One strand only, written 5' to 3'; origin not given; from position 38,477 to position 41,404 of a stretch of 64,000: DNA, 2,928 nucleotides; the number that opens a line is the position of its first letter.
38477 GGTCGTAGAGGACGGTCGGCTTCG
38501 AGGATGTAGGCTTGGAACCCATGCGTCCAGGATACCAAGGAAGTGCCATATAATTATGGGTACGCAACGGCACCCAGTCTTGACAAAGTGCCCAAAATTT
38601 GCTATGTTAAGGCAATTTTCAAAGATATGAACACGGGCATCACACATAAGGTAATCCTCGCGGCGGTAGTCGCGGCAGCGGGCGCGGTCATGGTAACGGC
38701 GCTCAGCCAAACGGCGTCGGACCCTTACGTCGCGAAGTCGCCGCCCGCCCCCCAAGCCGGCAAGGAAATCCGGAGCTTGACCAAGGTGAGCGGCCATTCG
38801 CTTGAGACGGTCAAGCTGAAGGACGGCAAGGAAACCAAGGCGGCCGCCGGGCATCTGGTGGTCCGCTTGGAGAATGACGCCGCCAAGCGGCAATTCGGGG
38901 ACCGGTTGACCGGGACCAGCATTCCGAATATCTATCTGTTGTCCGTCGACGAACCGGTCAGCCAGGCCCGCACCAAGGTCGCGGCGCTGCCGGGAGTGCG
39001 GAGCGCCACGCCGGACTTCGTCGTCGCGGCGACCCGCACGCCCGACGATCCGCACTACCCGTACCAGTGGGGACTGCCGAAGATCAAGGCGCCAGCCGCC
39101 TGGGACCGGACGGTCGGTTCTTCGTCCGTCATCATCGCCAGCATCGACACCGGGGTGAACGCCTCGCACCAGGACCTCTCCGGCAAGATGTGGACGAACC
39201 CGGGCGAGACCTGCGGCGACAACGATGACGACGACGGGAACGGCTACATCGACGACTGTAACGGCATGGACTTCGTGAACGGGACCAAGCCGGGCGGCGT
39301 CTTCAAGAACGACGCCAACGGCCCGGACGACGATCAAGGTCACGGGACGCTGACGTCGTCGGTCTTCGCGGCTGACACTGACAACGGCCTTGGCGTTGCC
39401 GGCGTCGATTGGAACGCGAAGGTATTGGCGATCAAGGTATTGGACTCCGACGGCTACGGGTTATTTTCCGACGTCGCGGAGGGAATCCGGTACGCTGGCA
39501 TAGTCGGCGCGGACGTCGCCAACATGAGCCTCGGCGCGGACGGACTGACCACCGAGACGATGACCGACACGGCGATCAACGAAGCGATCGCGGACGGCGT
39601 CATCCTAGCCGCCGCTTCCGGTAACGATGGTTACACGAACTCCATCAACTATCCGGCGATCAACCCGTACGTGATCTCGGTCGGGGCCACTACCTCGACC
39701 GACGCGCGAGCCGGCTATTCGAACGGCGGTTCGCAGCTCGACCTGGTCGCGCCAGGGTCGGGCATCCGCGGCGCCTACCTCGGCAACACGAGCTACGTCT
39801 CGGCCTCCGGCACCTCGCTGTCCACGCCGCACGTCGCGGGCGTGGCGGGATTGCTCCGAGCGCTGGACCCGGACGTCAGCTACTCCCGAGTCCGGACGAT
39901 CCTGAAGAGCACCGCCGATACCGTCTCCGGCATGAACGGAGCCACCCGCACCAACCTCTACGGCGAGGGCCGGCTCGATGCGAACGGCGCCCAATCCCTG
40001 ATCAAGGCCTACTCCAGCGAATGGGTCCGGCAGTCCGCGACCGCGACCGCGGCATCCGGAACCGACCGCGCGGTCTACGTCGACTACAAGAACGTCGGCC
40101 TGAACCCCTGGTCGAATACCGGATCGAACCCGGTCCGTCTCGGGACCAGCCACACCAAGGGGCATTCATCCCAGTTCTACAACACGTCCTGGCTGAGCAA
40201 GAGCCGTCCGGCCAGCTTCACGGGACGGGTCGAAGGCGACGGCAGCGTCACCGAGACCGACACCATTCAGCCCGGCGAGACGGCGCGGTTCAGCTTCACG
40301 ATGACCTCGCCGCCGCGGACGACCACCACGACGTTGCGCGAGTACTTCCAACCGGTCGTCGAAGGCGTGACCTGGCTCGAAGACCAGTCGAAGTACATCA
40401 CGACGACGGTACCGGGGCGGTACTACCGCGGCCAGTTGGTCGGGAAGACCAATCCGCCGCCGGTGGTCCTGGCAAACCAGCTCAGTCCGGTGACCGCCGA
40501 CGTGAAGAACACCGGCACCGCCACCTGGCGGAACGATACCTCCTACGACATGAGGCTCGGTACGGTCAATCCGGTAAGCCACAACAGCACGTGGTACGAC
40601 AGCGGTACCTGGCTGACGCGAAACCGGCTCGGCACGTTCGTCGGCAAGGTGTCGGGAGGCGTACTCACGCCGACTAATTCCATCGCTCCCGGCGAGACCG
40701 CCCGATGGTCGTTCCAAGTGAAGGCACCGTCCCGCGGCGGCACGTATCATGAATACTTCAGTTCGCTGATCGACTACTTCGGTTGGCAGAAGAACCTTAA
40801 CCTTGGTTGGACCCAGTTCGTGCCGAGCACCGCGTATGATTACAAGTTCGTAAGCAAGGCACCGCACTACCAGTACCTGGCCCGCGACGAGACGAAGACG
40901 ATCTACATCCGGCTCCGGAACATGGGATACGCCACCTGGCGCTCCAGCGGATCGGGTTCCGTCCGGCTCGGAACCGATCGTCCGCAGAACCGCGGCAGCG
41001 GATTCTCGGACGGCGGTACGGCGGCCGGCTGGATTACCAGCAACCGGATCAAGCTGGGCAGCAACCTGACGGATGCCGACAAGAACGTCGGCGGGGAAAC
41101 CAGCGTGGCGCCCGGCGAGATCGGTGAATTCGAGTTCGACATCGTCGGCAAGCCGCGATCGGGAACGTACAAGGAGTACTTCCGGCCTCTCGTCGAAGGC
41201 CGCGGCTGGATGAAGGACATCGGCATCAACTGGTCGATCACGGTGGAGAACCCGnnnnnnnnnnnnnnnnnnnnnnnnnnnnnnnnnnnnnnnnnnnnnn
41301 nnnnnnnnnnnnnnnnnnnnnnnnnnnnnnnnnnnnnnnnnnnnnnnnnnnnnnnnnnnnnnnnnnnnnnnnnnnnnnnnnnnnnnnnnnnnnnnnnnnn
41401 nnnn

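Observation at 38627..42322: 1231-aa S8 peptidase-SpoIID fusion sharing a ~110-aa repeat module with an M23 peptidase (58919-60292)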

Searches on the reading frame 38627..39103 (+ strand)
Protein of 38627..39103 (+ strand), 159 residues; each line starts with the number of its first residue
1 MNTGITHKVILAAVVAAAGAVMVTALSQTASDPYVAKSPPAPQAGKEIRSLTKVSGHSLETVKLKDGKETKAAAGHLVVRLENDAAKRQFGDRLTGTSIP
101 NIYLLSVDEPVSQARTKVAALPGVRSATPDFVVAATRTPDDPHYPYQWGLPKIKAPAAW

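Call 6: search_protein_families(library=pfam, proteins=[window:38627-39103:+], max_evalue=10)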
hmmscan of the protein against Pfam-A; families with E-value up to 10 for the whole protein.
seq(159 aa): 3 families
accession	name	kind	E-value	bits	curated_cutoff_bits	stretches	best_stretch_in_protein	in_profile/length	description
PF22148.1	Fervidolysin_NPro-like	-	0.012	16.4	21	1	66-129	9-80/81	Fervidolysin N-terminal prodomain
PF23922.1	DUF7261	-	0.076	13.7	27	1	10-87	9-85/169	Family of unknown function (DUF7261)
PF13567.11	DUF4131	-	0.17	12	31.6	1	11-95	37-125/165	Domain of unknown function (DUF4131)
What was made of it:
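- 38711..39046 (+): Protein A aa 29-140: putative subtilase propeptide. It gives a weak match to the fervidolysin N-terminal prodomain PF22148 (E 0.012, below the cut-off, call 6).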

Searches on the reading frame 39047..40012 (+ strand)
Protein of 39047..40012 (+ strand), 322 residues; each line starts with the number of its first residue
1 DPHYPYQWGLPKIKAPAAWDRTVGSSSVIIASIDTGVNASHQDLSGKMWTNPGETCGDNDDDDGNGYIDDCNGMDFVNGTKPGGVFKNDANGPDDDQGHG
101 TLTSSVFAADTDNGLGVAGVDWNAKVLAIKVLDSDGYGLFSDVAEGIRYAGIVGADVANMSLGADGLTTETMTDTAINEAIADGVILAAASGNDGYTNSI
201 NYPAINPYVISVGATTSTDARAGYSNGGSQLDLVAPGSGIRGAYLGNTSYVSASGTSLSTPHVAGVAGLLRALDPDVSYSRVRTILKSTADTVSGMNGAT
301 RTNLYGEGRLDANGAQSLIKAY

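Call 64: search_solved_structures(query=window:39047-40012:+, max_evalue=1e-20, show_alignments=1)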
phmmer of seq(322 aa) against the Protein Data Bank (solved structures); distinct sequences matched with E-value up to 1e-20: 112 (the best 60 are shown).
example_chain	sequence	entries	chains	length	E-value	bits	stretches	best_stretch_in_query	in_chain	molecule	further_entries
1st3_A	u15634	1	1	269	2.6e-44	155.3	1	91-315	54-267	SUBTILISIN BL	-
3vv3_A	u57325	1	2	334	2.7e-44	155.3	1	13-302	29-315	Deseasin MCP-01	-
1q5p_A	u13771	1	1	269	5.7e-44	154.2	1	90-315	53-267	Serine protease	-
1c9m_A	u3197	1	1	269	1.4e-43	152.9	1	90-315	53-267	SERINE PROTEASE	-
1ah2_A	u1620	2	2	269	2.2e-43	152.3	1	91-315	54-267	SERINE PROTEASE PB92 | SUBTILISIN SAVINASE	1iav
1mpt_A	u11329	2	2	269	2.5e-43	152.2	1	91-315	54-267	M-PROTEASE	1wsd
5arb_A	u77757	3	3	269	5.4e-43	151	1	91-315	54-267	SUBTILISIN SAVINASE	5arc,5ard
1ndu_A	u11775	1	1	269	8.2e-43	150.4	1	91-315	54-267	Subtilisin Savinase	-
1gci_A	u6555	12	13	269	1.1e-42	150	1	91-315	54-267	SUBTILISIN | Subtilisin Savinase | SAVINASE (TM)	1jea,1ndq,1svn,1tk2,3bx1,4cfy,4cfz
1c9j_A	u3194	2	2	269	1.3e-42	149.8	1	91-315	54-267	SERINE PROTEASE | Subtilisin Savinase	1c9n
1thm_A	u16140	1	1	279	3.4e-42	148.4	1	86-297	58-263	THERMITASE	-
1tec_E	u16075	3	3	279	5.7e-42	147.7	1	86-297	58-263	THERMITASE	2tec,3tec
1dbi_A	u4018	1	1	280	1.1e-41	146.7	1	89-297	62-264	AK.1 SERINE PROTEASE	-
1scj_A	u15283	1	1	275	6.2e-40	141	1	87-293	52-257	SUBTILISIN E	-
1mee_A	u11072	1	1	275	6.4e-40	140.9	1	87-293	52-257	MESENTERICOPEPTIDASE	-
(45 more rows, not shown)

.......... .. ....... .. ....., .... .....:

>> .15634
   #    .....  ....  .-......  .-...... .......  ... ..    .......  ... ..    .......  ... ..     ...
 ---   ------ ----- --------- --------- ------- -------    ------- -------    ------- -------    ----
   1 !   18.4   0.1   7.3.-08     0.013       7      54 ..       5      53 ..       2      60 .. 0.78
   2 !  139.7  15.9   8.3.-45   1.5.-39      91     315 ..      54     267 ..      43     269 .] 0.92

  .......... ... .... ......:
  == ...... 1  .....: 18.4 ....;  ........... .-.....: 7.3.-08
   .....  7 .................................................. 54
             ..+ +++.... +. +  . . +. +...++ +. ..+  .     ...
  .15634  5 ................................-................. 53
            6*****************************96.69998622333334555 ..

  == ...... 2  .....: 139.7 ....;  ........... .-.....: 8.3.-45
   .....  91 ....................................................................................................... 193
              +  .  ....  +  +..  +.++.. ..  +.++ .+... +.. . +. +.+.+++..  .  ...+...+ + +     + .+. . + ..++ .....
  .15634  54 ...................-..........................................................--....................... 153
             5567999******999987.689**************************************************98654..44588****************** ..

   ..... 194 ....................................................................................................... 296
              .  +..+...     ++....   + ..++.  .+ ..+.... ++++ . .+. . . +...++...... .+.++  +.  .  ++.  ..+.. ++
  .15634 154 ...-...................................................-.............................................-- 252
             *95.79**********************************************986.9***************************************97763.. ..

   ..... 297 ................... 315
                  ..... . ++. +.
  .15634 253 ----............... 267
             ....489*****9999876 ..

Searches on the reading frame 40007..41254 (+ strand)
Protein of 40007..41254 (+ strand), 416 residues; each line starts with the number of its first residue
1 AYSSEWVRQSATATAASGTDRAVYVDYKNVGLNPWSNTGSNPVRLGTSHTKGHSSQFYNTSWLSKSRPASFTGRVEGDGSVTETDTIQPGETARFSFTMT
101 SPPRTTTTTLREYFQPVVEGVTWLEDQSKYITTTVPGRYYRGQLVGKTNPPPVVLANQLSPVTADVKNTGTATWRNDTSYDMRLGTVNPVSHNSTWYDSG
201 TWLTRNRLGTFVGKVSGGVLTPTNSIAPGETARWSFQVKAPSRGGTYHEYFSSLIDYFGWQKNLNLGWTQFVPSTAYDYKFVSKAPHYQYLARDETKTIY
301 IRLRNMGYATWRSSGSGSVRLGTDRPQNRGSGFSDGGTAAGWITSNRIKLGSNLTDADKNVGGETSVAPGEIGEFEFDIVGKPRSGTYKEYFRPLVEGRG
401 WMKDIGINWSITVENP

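Call 80: search_dna_similar(query=window:40007-41254:+, collection=phages, mode=protein, max_evalue=0.001, max_rows=30)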
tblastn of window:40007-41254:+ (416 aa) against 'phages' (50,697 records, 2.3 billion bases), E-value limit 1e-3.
No match.

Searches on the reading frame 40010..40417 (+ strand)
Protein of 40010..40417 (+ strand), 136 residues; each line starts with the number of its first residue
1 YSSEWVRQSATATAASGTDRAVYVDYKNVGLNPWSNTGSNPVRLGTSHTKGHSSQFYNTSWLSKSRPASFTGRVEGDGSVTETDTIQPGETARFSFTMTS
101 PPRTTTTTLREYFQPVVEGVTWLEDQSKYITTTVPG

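Call 6: search_protein_families(library=pfam, proteins=[window:40010-40417:+], max_evalue=10)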
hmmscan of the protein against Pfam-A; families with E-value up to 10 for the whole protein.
seq(136 aa): 2 families
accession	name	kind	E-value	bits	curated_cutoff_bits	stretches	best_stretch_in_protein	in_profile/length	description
PF16158.11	N_BRCA1_IG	-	0.071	14.1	28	1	73-108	50-85/108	Ig-like domain from next to BRCA1 gene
PF25489.1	At5g54830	-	0.13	12.6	27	1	14-64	51-101/126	At5g54830-like domain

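Call 11: find_homologous_proteins(query=A1, max_evalue=0.001)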
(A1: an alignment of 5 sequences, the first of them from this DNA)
Query A1 (5 sequences) (136 aa, profile of the alignment): 2 proteins with E <= 0.001 among 1595 candidates.
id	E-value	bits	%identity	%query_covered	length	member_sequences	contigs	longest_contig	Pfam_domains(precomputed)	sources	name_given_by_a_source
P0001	8.4e-35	138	57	95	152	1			-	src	-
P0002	1.6e-32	130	39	99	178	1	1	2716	PF16158.12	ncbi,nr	ncbi:MAG TPA: hypothetical protein PLH65_02295, partial [bacterium]|nr:hypothetical protein [bacteri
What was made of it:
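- Tried and rejected: The word-indexed protein search with the five-repeat alignment returned just 2 hits (call 11).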

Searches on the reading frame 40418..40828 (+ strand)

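Call 6: search_protein_families(library=pfam, proteins=[window:40418-40828:+], max_evalue=10)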
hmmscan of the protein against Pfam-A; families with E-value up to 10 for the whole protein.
seq(137 aa): 2 families
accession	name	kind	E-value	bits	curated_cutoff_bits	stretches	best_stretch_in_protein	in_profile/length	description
PF16158.11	N_BRCA1_IG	-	8.9e-05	23.4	28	1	29-115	20-89/108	Ig-like domain from next to BRCA1 gene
PF07705.17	CARDB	-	0.015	16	22.7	1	10-105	8-73/101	CARDB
